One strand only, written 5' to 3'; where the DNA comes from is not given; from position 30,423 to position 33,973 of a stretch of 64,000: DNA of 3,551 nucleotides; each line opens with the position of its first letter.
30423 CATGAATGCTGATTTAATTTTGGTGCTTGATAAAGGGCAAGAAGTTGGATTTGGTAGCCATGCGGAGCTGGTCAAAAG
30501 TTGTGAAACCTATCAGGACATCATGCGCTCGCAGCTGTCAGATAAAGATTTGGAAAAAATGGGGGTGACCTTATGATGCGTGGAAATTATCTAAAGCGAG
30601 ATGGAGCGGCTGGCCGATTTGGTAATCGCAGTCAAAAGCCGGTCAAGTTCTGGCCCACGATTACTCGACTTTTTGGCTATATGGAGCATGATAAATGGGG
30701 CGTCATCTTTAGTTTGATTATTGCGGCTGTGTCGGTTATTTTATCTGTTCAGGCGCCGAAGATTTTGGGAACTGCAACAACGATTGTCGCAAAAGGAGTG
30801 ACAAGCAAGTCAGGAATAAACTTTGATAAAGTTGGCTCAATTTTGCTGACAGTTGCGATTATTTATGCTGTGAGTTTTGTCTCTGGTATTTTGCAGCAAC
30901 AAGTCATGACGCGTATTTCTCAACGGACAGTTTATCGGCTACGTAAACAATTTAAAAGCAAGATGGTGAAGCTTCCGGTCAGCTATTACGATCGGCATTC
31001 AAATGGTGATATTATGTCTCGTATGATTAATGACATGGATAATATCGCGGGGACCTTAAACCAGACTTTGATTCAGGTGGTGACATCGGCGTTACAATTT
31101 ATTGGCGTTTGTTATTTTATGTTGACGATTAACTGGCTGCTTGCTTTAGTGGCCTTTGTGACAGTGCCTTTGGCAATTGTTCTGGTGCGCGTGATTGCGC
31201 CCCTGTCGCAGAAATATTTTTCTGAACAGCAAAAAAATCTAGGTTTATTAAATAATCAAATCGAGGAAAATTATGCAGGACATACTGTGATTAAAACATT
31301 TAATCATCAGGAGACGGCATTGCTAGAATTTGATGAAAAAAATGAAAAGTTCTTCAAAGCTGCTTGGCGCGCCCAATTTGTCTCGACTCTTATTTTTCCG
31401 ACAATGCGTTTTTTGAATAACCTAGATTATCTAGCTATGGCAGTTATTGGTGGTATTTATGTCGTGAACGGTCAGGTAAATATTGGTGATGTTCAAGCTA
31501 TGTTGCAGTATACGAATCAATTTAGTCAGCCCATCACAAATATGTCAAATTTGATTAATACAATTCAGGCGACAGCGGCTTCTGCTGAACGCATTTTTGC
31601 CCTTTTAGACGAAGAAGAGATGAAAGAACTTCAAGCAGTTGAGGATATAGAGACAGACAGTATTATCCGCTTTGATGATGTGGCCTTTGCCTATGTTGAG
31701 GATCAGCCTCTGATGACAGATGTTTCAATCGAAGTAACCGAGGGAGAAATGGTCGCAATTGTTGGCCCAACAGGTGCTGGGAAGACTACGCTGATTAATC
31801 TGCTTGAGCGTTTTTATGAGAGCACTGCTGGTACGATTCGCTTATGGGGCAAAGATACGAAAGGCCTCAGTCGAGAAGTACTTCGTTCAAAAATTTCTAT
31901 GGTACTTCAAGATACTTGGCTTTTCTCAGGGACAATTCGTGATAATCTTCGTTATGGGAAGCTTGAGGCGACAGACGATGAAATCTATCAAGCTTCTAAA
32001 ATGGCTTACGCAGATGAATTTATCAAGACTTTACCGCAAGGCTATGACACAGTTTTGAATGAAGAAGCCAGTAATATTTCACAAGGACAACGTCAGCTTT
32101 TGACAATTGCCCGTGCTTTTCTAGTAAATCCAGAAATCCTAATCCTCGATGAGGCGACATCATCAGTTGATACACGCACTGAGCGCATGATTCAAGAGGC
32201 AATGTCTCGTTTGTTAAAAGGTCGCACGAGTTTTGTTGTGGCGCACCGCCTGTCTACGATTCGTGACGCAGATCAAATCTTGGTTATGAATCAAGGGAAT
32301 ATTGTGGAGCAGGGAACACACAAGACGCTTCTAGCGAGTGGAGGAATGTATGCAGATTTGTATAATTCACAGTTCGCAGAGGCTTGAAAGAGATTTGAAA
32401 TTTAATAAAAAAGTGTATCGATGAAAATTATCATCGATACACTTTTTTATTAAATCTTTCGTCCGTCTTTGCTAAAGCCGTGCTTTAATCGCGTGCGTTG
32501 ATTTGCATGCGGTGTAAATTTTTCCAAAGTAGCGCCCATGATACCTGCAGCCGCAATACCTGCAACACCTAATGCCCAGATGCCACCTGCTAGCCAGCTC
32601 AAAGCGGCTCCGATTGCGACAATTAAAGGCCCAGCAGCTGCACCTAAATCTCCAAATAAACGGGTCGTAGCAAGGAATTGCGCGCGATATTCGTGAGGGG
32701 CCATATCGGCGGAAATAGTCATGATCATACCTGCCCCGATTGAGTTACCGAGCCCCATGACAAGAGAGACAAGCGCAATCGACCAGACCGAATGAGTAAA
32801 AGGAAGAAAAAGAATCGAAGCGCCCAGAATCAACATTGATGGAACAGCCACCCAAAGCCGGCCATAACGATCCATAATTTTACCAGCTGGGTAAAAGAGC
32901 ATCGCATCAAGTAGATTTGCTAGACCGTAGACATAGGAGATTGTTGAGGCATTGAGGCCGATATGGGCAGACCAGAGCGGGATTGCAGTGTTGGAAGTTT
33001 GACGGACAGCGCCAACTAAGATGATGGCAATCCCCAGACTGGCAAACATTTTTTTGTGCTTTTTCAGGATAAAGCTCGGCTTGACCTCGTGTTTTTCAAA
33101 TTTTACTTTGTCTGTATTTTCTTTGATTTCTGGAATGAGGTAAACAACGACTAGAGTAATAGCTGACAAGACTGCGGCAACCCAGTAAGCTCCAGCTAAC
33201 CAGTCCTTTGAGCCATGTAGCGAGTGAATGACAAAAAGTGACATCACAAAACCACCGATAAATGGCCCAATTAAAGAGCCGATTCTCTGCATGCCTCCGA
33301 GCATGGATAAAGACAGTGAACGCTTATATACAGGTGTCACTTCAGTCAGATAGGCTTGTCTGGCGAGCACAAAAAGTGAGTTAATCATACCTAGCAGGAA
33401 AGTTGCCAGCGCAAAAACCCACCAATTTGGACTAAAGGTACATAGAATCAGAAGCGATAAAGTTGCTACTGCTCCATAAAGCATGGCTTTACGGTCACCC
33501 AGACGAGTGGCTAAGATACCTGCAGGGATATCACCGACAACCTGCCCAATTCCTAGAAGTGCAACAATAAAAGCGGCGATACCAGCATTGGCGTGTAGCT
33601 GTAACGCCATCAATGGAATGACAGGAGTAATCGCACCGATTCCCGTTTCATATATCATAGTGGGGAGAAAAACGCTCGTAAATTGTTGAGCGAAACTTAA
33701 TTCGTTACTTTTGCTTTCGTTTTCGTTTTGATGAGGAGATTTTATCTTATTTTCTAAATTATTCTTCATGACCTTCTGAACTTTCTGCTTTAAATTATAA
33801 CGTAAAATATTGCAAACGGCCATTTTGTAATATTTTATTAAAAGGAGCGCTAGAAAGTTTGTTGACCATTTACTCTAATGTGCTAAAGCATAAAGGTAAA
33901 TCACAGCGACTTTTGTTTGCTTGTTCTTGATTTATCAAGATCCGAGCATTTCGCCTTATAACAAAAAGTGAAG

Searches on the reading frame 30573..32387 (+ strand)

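Call 8: search_protein_families(library=pfam, proteins=[window:30573-32387:+])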
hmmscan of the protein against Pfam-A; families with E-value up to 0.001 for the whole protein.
window:30573-32387:+ (604 aa): 8 families
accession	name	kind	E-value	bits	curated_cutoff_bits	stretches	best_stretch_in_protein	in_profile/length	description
PF00664.28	ABC_membrane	-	1.2e-54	186.4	28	1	44-320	1-273/274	ABC transporter transmembrane region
PF00005.33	ABC_tran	-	3.3e-32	112.4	25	1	382-530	2-137/137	ABC transporter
PF13401.12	AAA_22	-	2e-05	25.4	27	1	392-530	6-95/130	AAA domain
PF13304.12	AAA_21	-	0.00028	21.5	27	0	394-414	2-22/304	AAA domain, putative AbiEii toxin, Type IV TA system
PF02463.25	SMC_N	-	0.00054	19.9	40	0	393-574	26-213/220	RecF/RecN/SMC N terminal domain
PF13604.12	AAA_30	-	0.0007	19.8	27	0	390-430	16-57/191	AAA domain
PF03193.22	RsgA_GTPase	-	0.00073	19.8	30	0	374-423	90-138/174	RsgA GTPase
PF13476.12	AAA_23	-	0.00076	20.6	27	0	384-411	13-39/201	AAA domain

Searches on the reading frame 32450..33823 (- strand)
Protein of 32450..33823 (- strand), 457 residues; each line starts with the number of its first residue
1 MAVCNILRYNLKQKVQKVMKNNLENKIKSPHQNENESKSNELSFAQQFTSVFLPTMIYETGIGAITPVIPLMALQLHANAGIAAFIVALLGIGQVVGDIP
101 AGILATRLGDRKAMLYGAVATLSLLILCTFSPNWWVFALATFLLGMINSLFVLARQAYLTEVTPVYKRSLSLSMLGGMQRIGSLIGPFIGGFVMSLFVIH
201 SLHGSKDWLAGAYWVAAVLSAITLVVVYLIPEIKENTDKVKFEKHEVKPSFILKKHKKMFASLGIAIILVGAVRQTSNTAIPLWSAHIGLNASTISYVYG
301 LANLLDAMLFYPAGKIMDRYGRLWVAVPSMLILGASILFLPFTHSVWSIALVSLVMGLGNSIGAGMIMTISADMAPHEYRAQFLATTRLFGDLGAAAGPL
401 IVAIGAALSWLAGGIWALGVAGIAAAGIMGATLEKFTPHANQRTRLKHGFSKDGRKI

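Call 8: search_protein_families(library=pfam, proteins=[window:32450-33823:-])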
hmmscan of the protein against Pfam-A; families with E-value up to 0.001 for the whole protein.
window:32450-33823:- (457 aa): 4 families
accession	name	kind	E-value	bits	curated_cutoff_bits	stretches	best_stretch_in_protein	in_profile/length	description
PF07690.21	MFS_1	-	2.2e-47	162.1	33.4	2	55-247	5-189/347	Major Facilitator Superfamily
PF00083.30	Sugar_tr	-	5.4e-11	42.5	22.3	1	84-232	49-193/452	Sugar (and other) transporter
PF03137.26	OATP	-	6.7e-08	31.7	25.8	1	132-248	131-255/545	Organic Anion Transporter Polypeptide (OATP) family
PF03209.21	PUCC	-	3.3e-05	23.5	21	1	85-227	247-389/401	PUCC protein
